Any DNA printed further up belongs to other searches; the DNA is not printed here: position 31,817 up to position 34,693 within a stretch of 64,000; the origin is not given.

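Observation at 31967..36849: LuxC/LuxE-type acyl activation-reduction cassette with LuxC-adenylase fusion and tandem GNAT: candidate lipid/aldehyde or N-acyl metabolite pathway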

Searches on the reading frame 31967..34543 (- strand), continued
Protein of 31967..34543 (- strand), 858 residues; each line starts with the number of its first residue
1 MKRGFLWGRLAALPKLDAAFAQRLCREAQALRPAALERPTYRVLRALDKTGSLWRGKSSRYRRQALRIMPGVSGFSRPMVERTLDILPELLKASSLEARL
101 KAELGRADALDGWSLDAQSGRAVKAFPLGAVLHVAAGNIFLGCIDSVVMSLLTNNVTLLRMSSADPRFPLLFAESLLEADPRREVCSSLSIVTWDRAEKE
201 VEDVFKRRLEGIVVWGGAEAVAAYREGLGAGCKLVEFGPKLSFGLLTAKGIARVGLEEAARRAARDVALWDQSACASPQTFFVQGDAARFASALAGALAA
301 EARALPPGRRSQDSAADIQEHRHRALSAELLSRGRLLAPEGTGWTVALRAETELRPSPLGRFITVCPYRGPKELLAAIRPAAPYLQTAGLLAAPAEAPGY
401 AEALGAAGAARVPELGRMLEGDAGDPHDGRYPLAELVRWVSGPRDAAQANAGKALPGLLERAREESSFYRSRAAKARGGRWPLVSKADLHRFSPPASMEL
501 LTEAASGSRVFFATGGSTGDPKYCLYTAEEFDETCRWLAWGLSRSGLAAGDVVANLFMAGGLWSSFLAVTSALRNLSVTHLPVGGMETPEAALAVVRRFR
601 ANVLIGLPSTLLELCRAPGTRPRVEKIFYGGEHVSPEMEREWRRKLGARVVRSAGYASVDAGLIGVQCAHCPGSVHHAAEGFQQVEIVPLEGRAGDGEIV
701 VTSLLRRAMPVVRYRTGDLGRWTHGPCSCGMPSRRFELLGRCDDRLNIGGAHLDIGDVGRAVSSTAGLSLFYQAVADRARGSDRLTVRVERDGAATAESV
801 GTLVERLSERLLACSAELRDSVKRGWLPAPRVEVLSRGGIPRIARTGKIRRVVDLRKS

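Call 64: find_encoding_contigs(protein=P0035, flank=8000, max_places=1)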
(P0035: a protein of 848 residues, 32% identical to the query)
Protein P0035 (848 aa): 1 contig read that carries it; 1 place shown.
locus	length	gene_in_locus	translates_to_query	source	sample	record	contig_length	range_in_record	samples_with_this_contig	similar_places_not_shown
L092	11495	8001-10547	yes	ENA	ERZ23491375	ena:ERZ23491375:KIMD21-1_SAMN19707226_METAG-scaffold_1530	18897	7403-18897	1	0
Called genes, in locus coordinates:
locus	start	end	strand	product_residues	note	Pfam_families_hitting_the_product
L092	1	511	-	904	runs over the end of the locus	PF18339:Tudor_1_RapA, PF18337:Tudor_RapA, PF00176:SNF2-rel_dom, PF04851:ResIII, PF00270:DEAD, PF00271:Helicase_C, PF12137:RapA_C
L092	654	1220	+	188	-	-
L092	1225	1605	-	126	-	-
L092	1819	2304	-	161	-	-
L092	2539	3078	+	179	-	PF01641:SelR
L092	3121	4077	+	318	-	-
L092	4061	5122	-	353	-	-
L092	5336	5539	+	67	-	-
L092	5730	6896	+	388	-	PF00583:Acetyltransf_1, PF13508:Acetyltransf_7 (weak)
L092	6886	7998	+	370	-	PF04443:LuxE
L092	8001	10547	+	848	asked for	PF05893:LuxC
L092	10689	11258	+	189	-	-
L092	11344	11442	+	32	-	-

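Call 66: search_protein_families(library=padloc, proteins=[window:31967-34543:-], max_evalue=0.01)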
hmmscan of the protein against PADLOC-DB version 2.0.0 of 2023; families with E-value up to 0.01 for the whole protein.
window:31967-34543:- (858 aa): 0 families

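Call 84: search_protein_families(library=pfam, proteins=[L003:12691-13359:+], max_evalue=0.001)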
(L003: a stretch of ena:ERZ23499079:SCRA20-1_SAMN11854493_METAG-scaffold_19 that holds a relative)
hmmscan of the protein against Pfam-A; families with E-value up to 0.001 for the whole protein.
L003:12691-13359:+ (222 aa): 1 family
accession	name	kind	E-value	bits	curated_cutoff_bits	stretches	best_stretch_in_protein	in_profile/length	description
PF02517.21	Rce1-like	-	9e-15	55.2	22.4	1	131-212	9-90/93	Type II CAAX prenyl endopeptidase Rce1-like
